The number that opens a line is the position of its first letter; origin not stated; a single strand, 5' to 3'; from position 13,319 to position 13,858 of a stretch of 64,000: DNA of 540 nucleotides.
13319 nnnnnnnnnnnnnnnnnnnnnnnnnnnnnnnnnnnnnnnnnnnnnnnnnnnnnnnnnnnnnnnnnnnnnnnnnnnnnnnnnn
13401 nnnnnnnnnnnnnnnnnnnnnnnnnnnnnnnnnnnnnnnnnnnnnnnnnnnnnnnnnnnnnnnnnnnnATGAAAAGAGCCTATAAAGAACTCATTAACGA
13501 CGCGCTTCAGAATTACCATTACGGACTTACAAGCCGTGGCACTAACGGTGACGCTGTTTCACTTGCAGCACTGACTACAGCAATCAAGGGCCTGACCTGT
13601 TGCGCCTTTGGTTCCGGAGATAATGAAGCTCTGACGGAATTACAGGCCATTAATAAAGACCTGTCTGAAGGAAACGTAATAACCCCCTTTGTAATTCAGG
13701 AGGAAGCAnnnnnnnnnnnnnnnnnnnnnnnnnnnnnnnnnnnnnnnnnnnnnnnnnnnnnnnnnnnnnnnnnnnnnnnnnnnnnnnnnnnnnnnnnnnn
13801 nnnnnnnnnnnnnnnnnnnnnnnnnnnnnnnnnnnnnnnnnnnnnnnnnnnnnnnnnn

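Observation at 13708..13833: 41-aa hydrophobic peptide with strong Shine-Dalgarno, below the ORF track cutoff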

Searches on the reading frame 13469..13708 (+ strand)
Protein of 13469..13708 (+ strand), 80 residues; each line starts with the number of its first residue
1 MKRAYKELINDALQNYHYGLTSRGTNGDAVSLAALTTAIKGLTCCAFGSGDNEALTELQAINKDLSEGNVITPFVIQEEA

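Call 6: search_protein_families(library=phrogs, proteins=[window:13469-13708:+], max_evalue=1)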
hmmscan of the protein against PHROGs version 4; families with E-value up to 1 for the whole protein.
window:13469-13708:+ (80 aa): 2 families
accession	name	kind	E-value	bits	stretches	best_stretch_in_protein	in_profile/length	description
phrog_2549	-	unknown function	1.3e-26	93.5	1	1-78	1-78/80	-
phrog_27022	-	unknown function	0.21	13.2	1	36-66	15-45/64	-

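Call 7: search_protein_families(library=pfam, proteins=[window:13469-13708:+], max_evalue=1)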
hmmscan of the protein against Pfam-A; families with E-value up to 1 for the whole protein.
window:13469-13708:+ (80 aa): 1 family
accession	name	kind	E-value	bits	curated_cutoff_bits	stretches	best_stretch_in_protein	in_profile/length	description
PF15946.10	DUF4754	-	2.2e-10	41.1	27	1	1-75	1-75/80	Domain of unknown function (DUF4754)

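Call 16: find_related_loci(query=window:13469-13708:+, collection=viral_contigs, flank=4000)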
Query window:13469-13708:+ (80 aa) in viral_contigs; peptide patterns used: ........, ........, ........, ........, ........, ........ (x = any residue, [..] = any of these).
49 stretches matched a pattern; 3 encode a relative of the query (tblastn E <= 1e-3); 3 distinct loci.
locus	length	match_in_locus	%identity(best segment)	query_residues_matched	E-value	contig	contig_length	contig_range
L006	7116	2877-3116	100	1-80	2e-52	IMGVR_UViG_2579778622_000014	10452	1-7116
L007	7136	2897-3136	99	1-80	2e-51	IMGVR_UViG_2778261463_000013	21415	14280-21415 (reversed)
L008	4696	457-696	99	1-80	2e-51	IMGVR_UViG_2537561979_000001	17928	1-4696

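Call 17: search_dna_similar(query=window:13469-13708:+, collection=phages, mode=protein, max_evalue=0.001, max_rows=60, rows=spread)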
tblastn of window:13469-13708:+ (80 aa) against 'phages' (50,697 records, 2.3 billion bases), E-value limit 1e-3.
Records with a match: 2; places in all: 2; records where one place covers at least 80% of the query: 2.
Best place of each record, by identity: <60% 2.
By first word of the organism name: Escherichia 2.
By host as written in the record: Escherichia coli 520873 2.
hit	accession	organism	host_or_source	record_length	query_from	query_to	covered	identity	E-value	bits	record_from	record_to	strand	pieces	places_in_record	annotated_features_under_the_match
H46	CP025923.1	Escherichia phage 520873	Escherichia coli 520873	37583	1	74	93%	35.1%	3e-6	48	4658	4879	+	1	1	record has no annotation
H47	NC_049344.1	Escherichia phage 520873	Escherichia coli 520873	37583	1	74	93%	35.1%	3e-6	48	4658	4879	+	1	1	DUF4754 family protein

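Call 26: search_protein_families(library=padloc, proteins=[window:13469-13708:+], max_evalue=1)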
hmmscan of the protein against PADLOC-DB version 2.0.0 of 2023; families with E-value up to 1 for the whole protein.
window:13469-13708:+ (80 aa): 1 family
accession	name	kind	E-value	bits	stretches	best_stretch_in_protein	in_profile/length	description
PDLC01369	Cas5e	-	0.037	12.1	1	18-62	12-55/163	CAS-I-E; effector_G5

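Call 36: find_related_loci(query=A2, collection=genome_contigs, flank=3000)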
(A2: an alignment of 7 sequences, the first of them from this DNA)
Query A2 (80 aa) in genome_contigs; peptide patterns used: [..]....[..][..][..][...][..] (x = any residue, [..] = any of these).
78 stretches matched a pattern; 1 encode a relative of the query (tblastn E <= 1e-3); 1 distinct loci.
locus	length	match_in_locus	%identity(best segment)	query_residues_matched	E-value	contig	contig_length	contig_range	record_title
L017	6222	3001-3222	32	1-74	1e-11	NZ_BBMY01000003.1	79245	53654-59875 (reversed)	Escherichia albertii NBRC 107761 = DSM 17582 strain NBRC 107761, whole genome shotgun sequence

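Call 38: find_homologous_proteins(query=A2, max_evalue=0.001)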
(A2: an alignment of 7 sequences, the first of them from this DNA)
Query A2 (7 sequences) (80 aa, profile of the alignment): 78 proteins with E <= 0.001 among 779 candidates.
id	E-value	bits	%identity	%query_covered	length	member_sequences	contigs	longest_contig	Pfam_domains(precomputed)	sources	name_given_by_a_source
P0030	1.1e-35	139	71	98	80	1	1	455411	PF15946.11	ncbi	-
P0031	1.9e-33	132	49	93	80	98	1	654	PF15946.11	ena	-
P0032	6.7e-33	130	34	95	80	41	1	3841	PF15946.11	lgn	-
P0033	9.0e-33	130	58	99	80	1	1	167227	PF15946.11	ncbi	-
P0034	1.5e-32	129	34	93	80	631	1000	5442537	PF15946.11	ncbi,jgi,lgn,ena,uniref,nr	ncbi:TPA: DUF4754 family protein [Escherichia coli]|jgi:hypothetical protein|uniref:DUF4754 domain-c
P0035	2.1e-32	129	36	95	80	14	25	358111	PF15946.11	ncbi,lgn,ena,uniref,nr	ncbi:DUF4754 domain-containing protein [Escherichia coli]|uniref:DUF4754 family protein n=1 Tax=Esch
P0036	6.3e-32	127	36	95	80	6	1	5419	PF15946.11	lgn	-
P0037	6.5e-32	127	33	95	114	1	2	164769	PF15946.11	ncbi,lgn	-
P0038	9.9e-32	126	34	93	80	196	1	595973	PF15946.11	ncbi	ncbi:TPA: DUF4754 family protein [Escherichia coli]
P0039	2.0e-31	125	32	96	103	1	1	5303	PF15946.11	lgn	-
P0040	4.0e-31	125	33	95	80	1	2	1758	PF15946.11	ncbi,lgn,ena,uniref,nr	ncbi:hypothetical protein EAMG_05545 [Escherichia coli M056]|uniref:DUF4754 family protein n=1 Tax=E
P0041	4.3e-31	124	98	100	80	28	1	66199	PF15946.11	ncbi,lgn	ncbi:TPA: DUF4754 family protein [Escherichia coli]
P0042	6.6e-31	124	38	100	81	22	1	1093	PF15946.11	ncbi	-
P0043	7.3e-31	124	33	95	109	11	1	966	PF15946.11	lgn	-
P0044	1.7e-30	122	32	93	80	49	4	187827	PF15946.11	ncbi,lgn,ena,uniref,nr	ncbi:TPA: DUF4754 family protein [Escherichia coli]|uniref:DUF4754 family protein n=1 Tax=Escherichi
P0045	1.7e-30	122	33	95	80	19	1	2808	PF15946.11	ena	-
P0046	7.7e-30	120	33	94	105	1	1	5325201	PF15946.11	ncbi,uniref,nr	ncbi:Uncharacterised protein [Escherichia coli]|uniref:DUF4754 domain-containing protein n=4 Tax=Esc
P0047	8.5e-30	120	30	95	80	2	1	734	PF15946.11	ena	-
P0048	1.0e-29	120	32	95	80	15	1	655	PF15946.11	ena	-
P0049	1.2e-29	120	41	96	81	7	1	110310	PF15946.11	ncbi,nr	ncbi:DUF4754 family protein [Escherichia coli]|nr:DUF4754 family protein [Escherichia coli]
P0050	3.9e-29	118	30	93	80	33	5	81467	PF15946.11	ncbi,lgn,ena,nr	ncbi:DUF4754 family protein [Escherichia coli]|nr:DUF4754 family protein [Escherichia coli] HAJ54765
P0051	7.6e-29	117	35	93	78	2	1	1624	PF15946.11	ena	-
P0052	1.1e-28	117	32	93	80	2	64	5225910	PF15946.11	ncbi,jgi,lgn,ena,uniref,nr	ncbi:TPA: DUF4754 family protein [Escherichia coli]|uniref:Uncharacterized protein n=1 Tax=Escherich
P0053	1.6e-28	116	-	-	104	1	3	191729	PF15946.11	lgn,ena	-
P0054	1.7e-28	116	33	95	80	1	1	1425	PF15946.11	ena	-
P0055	8.3e-28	114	34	93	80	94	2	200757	PF15946.11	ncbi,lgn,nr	ncbi:DUF4754 family protein [Escherichia coli]|nr:DUF4754 family protein [Escherichia coli] EIL32023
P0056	1.0e-27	114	34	93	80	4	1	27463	PF15946.11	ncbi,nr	ncbi:DUF4754 family protein [Escherichia coli]|nr:DUF4754 family protein [Escherichia coli]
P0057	1.8e-27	113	32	93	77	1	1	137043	PF15946.11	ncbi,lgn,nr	ncbi:DUF4754 domain-containing protein [Escherichia coli]|nr:DUF4754 domain-containing protein [Esch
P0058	2.6e-27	112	78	100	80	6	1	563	PF15946.11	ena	-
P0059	7.1e-27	111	34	89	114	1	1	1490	PF15946.11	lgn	-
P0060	8.6e-27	111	34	89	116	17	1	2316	PF15946.11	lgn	-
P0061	3.9e-26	109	34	89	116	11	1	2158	PF15946.11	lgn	-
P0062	4.4e-26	108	36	76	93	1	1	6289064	PF15946.11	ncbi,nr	nr:DUF4754 family protein [Escherichia coli]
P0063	5.7e-26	108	-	-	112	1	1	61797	PF15946.11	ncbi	-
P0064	4.5e-25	105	34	93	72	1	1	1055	PF15946.11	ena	-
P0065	2.2e-22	97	38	73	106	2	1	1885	PF15946.11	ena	-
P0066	3.2e-21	93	37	71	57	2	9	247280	PF15946.11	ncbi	ncbi:DUF4754 family protein, partial [Escherichia coli]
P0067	5.0e-21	92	26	95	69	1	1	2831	PF15946.11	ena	-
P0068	1.4e-20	91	36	69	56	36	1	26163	PF15946.11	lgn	-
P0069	1.9e-20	90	34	73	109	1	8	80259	PF15946.11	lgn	-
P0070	3.5e-18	83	36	59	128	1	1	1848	PF15946.11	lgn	-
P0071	8.4e-18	82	34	73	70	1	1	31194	PF15946.11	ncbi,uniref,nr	ncbi:DUF4754 family protein [Escherichia phage 503458]|uniref:DUF4754 family protein n=1 Tax=Escheri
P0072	2.7e-17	80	-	-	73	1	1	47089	PF15946.11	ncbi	-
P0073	7.1e-17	79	45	55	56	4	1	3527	PF15946.11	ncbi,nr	ncbi:TPA: DUF4754 family protein, partial [Escherichia coli]|nr:DUF4754 family protein [Escherichia 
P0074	8.0e-17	79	100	61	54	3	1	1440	PF15946.11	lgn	-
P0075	9.3e-17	78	-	-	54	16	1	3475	PF15946.11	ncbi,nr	ncbi:TPA: DUF4754 family protein, partial [Escherichia coli]|nr:DUF4754 family protein [Escherichia 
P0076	9.5e-17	78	33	64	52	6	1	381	PF15946.11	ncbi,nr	ncbi:TPA: DUF4754 domain-containing protein, partial [Escherichia coli]|nr:DUF4754 domain-containing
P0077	1.1e-16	78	33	64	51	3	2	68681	PF15946.11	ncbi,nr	ncbi:DUF4754 domain-containing protein, partial [Salmonella enterica subsp. enterica serovar Newport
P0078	1.3e-16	78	-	-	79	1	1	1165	PF15946.11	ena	-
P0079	5.6e-16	76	36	59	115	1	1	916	PF15946.11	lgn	-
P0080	1.3e-15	75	43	61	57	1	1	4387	PF15946.11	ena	-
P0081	1.4e-15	75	36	59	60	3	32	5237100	PF15946.11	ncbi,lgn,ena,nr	ncbi:hypothetical protein MUTS3_36590 [Escherichia coli]|nr:hypothetical protein MUTS3_36590 [Escher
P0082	2.2e-15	74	35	57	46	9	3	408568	PF15946.11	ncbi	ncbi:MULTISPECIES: DUF4754 family protein, partial [Escherichia]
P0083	2.7e-15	74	43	61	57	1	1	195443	PF15946.11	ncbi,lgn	ncbi:DUF4754 family protein [Escherichia coli]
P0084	3.2e-15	74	36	59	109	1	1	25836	PF15946.11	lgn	-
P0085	3.9e-15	73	35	57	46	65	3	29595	PF15946.11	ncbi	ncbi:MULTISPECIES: DUF4754 family protein, partial [Escherichia]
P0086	4.1e-15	73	39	57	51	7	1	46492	PF15946.11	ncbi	-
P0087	4.2e-15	73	29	90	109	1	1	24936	PF15946.11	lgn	-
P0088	4.4e-15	73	34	59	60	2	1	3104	PF15946.11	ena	-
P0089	6.0e-15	73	36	59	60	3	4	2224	PF15946.11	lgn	-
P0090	9.0e-15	72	36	59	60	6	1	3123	PF15946.11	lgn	-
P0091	9.4e-15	72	45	55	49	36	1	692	PF15946.11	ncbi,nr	ncbi:DUF4754 domain-containing protein, partial [Escherichia coli]|nr:DUF4754 domain-containing prot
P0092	2.9e-14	70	34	59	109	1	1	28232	PF15946.11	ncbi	-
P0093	6.5e-14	69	-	-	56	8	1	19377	PF15946.11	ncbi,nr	ncbi:DUF4754 domain-containing protein, partial [Escherichia coli]|nr:DUF4754 domain-containing prot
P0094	1.2e-12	65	31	65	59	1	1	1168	PF15946.11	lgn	-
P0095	2.1e-12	65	33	53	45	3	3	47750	PF15946.11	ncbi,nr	ncbi:DUF4754 family protein, partial [Escherichia coli]|nr:DUF4754 domain-containing protein [Escher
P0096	9.3e-11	59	-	-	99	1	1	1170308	PF15958.10,PF15946.11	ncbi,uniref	ncbi:DUF4761 family protein [Escherichia coli]|uniref:DUF4761 family protein n=1 Tax=Escherichia col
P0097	3.1e-10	58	35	50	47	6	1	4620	PF15946.11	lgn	-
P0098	4.3e-10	57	37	48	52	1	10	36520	PF15946.11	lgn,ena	-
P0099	5.6e-10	57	33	45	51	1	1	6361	PF15946.11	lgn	-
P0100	1.9e-9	55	-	-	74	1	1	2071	PF15946.11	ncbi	-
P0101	2.9e-9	54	-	-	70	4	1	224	PF15946.11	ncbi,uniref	ncbi:DUF4754 family protein, partial [Shigella flexneri]|uniref:DUF4754 family protein n=3 Tax=Enter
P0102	3.9e-9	54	33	45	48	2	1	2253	PF15946.11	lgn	-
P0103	4.9e-9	54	33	45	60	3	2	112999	PF15946.11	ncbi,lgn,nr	ncbi:Uncharacterised protein [Escherichia coli]|nr:Uncharacterised protein [Escherichia coli] SQR244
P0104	8.5e-9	53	33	45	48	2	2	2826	PF15946.11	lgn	-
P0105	6.3e-6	44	32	39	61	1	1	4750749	PF03400.19,PF15946.11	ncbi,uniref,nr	ncbi:IS1 family transposase [Escherichia coli]|uniref:IS1 family transposase n=1 Tax=Escherichia col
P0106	1.2e-5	43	42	41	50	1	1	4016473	PF15946.11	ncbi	-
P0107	8.5e-5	40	38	40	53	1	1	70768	PF15946.11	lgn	-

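Call 45: predict_structure(alignment_id=A3)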
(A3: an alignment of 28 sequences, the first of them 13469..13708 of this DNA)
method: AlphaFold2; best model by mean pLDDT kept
length: 80 residues; sequences in the alignment: 28
mean_pLDDT: 91.9   pTM: 0.80
mean pLDDT of the five models: 91.9, 91.1, 88.9, 85.7, 85.1
residues with pLDDT >= 90: 65; 70-90: 12; 50-70: 2; < 50: 1
segments of 3 or more residues with pLDDT < 50: none
pLDDT, mean of each block of 10 residues (from residue 1): 94 94 90 95 97 96 91 78
secondary structure, 60 per line:
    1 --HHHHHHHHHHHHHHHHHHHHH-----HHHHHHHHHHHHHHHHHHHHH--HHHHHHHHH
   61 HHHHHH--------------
elements in order: H3-23 H29-49 H52-66

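Call 49: fold_search(model_id=the predicted structure, library=pdb)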
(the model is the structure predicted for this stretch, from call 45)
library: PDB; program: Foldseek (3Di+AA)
matches with E <= 10: 221; with E <= 0.001: 0
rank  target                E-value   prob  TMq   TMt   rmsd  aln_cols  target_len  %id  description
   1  5hea_A                1.1e+00  0.80  0.54  0.19   3.0        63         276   19  CgT structure in hexamer (released 2016-08-31)
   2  9k7w_E                1.2e+00  0.63  0.51  0.46   5.0        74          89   14  Crystal structure of designed nickel-induced homotrimer C3-Ni1-HH*3-18 (released 2025-10-29)
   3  2kat_MODEL_1_A        1.4e+00  0.41  0.45  0.32  10.6        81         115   20  Solution structure of protein BPP2914 from Bordetella parapertussis. Northeast Structural Genomics Consortium  (released 2008-12-16)
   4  4ozs                  2.1e+00  0.11  0.30  0.18   7.6        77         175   18  RNA binding protein (released 2015-04-22)
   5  9k7w_D                2.2e+00  0.44  0.50  0.45   5.1        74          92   14  Crystal structure of designed nickel-induced homotrimer C3-Ni1-HH*3-18 (released 2025-10-29)
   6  7bww_A                2.3e+00  0.30  0.46  0.41  13.0        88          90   12  Structure of the engineered metallo-Diels-Alderase DA7 W16S (released 2021-04-21)
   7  4hwc_F                2.3e+00  0.25  0.45  0.43   7.2        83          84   10  Structure of ATBAG1 (released 2013-05-29)
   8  8vea_A                2.5e+00  0.38  0.52  0.30   8.2        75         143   19  De novo designed helical oligomer sg266 (released 2025-01-15)
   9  4cmy_S                2.6e+00  0.44  0.46  0.23  10.4        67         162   19  Chlorobium tepidum Ferritin (released 2014-11-26)
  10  8hnu_A                2.6e+00  0.30  0.49  0.04  11.0        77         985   16  Cellodextrin phosphorylase stable variant from Clostridium thermocellum (released 2023-12-13)
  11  6yxx_BF               2.6e+00  0.21  0.47  0.12  15.5        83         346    8  State A of the Trypanosoma brucei mitoribosomal large subunit assembly intermediate (released 2020-10-14)
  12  7dgu                  2.8e+00  0.28  0.48  0.42   4.3        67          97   15  De novo designed protein H4A1R (released 2021-11-24)
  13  9rve_B                2.8e+00  0.25  0.44  0.07   6.3        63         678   16  Structure of human 1918 influenza A polymerase heterotrimer in complex with 1918 NEP. (released 2025-12-24)
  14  8uos_A                3.0e+00  0.41  0.47  0.61   2.7        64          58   23  Designed IL-1R antagonist IL-1Rmb80 (released 2024-08-28)
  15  7aih_Aj               3.0e+00  0.41  0.45  0.11  15.5        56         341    7  The Large subunit of the Kinetoplastid mitochondrial ribosome (released 2021-04-28)
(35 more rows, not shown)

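Call 71: fold_search(model_id=the predicted structure, library=viral)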
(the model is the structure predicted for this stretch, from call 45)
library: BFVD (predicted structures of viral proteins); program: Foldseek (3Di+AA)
matches with E <= 10: 386; with E <= 0.001: 0
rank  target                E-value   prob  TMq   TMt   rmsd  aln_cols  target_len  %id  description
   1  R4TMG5                2.7e-01  0.96  0.53  0.23   7.0        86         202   16  RadA [Halogranum tailed virus 1]
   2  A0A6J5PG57            5.5e-01  0.90  0.55  0.64   4.4        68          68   15  Uncharacterized protein [uncultured Caudovirales phage]
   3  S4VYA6                5.5e-01  0.85  0.52  0.46   6.0        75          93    9  Uncharacterized protein [Pandoravirus dulcis]
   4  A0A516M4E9            7.4e-01  0.89  0.55  0.51   4.0        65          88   17  (no name in the UniProt tables at hand)
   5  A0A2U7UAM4            7.4e-01  0.87  0.52  0.37   3.4        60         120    7  Uncharacterized protein [Pandoravirus quercus]
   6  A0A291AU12            8.8e-01  0.82  0.52  0.14   3.7        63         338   11  Uncharacterized protein [Pandoravirus salinus]
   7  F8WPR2                9.4e-01  0.54  0.47  0.51   4.9        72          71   17  (no name in the UniProt tables at hand)
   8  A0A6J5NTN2            1.0e+00  0.54  0.50  0.47   4.0        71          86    8  Uncharacterized protein [uncultured Caudovirales phage]
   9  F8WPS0                1.0e+00  0.38  0.45  0.43   6.4        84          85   18  (no name in the UniProt tables at hand)
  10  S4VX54                1.1e+00  0.66  0.51  0.18   7.7        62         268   16  Uncharacterized protein [Pandoravirus dulcis]
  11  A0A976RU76            1.1e+00  0.20  0.33  0.23   6.4        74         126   15  (no name in the UniProt tables at hand)
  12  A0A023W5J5            1.2e+00  0.23  0.42  0.35   8.2        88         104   18  Uncharacterized protein [Serratia phage PS2]
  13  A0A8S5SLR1            1.3e+00  0.66  0.51  0.51   4.3        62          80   18  Uncharacterized protein [Siphoviridae sp. ctrCN24]
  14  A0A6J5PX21            1.4e+00  0.66  0.44  0.20   9.0        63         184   16  Uncharacterized protein [uncultured Caudovirales phage]
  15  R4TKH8                1.4e+00  0.60  0.52  0.38   8.6        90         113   14  Uncharacterized protein [Haloarcula hispanica tailed virus 2]
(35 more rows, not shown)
